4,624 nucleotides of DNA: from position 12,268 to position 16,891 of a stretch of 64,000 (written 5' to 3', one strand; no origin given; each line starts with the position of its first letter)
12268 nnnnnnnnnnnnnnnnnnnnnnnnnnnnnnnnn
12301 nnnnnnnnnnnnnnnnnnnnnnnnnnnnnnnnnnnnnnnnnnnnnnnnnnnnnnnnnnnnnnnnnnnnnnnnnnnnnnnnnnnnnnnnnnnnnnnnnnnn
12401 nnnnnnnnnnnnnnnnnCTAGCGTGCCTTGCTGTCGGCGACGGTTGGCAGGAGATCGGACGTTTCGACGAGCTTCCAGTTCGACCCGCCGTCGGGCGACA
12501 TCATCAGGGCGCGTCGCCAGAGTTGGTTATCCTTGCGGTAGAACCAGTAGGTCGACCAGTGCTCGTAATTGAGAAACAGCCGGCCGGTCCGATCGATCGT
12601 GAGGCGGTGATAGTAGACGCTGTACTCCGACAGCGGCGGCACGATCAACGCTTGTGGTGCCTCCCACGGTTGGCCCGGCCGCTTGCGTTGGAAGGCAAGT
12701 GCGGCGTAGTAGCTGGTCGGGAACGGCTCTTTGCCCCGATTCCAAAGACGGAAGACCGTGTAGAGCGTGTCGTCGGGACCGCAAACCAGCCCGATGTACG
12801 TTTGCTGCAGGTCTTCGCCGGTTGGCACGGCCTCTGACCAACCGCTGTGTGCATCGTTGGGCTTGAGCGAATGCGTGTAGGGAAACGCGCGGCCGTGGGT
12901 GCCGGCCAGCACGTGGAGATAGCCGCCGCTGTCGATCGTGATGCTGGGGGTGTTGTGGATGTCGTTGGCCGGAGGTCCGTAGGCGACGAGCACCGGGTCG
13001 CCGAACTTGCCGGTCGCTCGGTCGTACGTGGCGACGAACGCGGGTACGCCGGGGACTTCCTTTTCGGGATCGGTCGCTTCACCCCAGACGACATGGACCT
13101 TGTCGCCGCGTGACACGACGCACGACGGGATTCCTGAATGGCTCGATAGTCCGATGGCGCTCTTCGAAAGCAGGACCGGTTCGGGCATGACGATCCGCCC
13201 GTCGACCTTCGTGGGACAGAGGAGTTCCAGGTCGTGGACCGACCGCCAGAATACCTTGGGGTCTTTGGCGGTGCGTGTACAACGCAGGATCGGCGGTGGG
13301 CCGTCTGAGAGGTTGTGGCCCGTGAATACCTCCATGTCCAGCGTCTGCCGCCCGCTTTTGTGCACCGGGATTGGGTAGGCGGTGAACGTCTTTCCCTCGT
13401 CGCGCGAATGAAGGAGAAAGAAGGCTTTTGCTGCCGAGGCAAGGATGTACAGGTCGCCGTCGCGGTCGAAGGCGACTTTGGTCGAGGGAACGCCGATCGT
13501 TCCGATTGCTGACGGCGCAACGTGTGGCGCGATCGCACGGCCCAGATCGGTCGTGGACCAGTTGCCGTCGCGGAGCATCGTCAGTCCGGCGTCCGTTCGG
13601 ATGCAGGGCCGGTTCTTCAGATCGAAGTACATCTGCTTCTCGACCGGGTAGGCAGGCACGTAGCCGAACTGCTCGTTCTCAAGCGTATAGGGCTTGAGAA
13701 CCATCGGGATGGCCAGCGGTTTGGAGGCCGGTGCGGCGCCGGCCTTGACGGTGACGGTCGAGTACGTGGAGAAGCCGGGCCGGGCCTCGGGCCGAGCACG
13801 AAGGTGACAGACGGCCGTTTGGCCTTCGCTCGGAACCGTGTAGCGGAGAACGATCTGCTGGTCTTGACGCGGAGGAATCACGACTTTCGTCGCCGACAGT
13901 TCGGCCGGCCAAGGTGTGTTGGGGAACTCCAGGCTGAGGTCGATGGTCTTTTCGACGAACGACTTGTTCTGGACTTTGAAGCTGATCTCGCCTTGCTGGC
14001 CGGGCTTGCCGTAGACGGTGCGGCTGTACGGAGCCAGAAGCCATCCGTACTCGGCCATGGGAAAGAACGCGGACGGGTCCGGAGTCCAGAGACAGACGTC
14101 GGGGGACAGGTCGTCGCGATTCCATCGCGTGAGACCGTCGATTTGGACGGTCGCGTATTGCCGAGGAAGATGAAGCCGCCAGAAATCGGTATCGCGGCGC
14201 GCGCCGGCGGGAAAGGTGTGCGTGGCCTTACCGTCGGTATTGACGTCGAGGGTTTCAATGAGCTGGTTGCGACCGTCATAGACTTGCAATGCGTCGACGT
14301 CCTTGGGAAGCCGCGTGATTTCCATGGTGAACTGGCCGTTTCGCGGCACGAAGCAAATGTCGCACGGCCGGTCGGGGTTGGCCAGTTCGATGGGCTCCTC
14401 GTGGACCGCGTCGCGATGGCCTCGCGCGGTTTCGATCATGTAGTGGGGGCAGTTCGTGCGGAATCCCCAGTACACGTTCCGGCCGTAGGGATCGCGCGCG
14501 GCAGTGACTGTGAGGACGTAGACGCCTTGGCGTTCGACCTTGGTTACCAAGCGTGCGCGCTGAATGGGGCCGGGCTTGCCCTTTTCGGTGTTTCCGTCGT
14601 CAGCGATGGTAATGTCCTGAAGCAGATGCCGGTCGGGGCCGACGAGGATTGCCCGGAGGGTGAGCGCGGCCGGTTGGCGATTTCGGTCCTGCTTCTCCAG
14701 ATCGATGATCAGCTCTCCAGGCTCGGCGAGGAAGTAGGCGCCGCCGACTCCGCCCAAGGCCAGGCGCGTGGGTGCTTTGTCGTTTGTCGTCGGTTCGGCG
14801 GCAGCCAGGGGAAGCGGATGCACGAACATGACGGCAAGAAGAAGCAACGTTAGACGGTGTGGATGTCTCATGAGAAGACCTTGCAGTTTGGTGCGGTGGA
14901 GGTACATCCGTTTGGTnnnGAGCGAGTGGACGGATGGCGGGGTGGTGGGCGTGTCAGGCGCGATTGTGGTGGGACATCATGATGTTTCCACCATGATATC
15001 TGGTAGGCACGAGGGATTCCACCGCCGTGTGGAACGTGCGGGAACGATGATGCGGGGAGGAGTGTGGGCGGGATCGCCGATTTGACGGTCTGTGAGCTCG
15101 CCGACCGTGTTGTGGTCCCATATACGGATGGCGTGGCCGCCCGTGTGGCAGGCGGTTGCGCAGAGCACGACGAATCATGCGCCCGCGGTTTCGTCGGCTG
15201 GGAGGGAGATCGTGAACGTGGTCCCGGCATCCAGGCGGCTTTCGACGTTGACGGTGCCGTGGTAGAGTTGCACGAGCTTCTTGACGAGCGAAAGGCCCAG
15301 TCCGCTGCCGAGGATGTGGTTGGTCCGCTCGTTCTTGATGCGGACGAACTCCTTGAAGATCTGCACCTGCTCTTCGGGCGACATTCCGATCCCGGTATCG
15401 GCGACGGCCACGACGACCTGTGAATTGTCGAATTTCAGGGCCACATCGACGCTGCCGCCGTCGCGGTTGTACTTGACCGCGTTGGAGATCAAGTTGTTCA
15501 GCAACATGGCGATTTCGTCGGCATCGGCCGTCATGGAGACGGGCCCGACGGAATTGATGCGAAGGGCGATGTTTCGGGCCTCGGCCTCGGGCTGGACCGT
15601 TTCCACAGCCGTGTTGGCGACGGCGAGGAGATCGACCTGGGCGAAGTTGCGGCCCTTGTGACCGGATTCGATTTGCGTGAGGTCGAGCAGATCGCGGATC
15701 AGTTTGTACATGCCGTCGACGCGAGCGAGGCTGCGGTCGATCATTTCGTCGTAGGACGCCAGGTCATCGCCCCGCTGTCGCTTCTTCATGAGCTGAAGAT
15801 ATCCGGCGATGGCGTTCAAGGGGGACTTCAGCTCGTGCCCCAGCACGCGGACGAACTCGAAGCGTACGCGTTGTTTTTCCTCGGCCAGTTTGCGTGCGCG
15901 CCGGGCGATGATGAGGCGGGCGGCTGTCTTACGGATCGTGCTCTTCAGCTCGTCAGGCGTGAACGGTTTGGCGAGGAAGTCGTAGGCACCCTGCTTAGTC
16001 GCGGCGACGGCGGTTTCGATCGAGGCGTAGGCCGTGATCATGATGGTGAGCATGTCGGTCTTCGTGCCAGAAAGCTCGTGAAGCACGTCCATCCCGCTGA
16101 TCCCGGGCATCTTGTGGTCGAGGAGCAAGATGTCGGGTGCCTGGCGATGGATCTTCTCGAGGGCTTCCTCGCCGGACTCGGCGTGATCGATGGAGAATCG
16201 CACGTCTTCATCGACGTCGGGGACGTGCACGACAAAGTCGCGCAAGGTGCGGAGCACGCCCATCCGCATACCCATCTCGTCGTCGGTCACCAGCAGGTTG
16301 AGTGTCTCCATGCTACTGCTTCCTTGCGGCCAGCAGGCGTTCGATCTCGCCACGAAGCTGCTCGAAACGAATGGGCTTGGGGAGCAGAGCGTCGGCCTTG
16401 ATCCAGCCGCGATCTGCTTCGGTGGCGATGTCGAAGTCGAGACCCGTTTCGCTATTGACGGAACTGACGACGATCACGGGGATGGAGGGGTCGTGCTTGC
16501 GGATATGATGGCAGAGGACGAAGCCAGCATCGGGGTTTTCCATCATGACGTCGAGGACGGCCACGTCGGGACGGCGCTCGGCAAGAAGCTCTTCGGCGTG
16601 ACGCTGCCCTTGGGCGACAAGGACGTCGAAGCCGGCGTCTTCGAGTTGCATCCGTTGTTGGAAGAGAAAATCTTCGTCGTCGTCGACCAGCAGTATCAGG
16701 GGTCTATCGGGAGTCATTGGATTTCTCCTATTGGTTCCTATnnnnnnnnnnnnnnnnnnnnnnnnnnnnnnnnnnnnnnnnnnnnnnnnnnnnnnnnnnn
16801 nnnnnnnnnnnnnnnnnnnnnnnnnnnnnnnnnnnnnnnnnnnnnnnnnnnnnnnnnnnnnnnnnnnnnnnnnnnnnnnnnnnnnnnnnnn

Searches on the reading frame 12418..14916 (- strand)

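Call 10: search_protein_families(library=pfam, proteins=[window:12418-14916:-], max_evalue=0.001)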
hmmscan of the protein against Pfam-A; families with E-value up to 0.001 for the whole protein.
window:12418-14916:- (832 aa): 1 family
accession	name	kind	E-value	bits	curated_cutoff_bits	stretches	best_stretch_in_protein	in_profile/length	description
PF15892.11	BNR_4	-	3.6e-10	40.1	27.3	1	645-784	31-167/272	BNR repeat-containing family member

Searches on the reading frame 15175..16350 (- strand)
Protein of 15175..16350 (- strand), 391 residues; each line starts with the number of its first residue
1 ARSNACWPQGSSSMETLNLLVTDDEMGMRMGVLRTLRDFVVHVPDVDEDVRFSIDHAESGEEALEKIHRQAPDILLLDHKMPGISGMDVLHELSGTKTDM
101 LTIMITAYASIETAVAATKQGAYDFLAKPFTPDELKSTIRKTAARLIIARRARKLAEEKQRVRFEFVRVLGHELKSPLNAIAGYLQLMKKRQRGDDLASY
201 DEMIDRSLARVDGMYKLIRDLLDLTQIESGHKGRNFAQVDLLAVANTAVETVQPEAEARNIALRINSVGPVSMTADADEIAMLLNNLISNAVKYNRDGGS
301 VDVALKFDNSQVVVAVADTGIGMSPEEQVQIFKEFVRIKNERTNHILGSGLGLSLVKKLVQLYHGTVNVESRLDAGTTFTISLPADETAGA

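Call 10: search_protein_families(library=pfam, proteins=[window:15175-16350:-], max_evalue=0.001)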
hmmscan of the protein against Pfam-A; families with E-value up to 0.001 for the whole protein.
window:15175-16350:- (391 aa): 4 families
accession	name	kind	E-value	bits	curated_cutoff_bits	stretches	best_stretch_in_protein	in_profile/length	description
PF02518.31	HATPase_c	-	3.5e-27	95.5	26.4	1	276-386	2-110/111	Histidine kinase-, DNA gyrase B-, and HSP90-like ATPase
PF00072.30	Response_reg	-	4.4e-23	82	30.2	1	50-139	21-110/111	Response regulator receiver domain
PF00512.31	HisKA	-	2e-13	50.6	26.9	1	165-230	4-66/66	His Kinase A (phospho-acceptor) domain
PF13581.12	HATPase_c_2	-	1.9e-07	31.6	27.4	1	275-363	27-112/127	Histidine kinase-like ATPase domain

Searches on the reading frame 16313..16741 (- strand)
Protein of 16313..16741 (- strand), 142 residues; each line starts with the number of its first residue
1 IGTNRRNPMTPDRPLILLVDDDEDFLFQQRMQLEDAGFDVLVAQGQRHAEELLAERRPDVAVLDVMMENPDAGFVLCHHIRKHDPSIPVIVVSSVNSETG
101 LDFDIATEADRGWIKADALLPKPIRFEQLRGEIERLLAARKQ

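Call 10: search_protein_families(library=pfam, proteins=[window:16313-16741:-], max_evalue=0.001)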
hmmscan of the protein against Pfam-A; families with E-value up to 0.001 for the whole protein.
window:16313-16741:- (142 aa): 1 family
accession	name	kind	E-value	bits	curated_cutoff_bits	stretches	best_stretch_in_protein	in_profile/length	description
PF00072.30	Response_reg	-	5.5e-17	62.4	30.2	1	16-132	1-109/111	Response regulator receiver domain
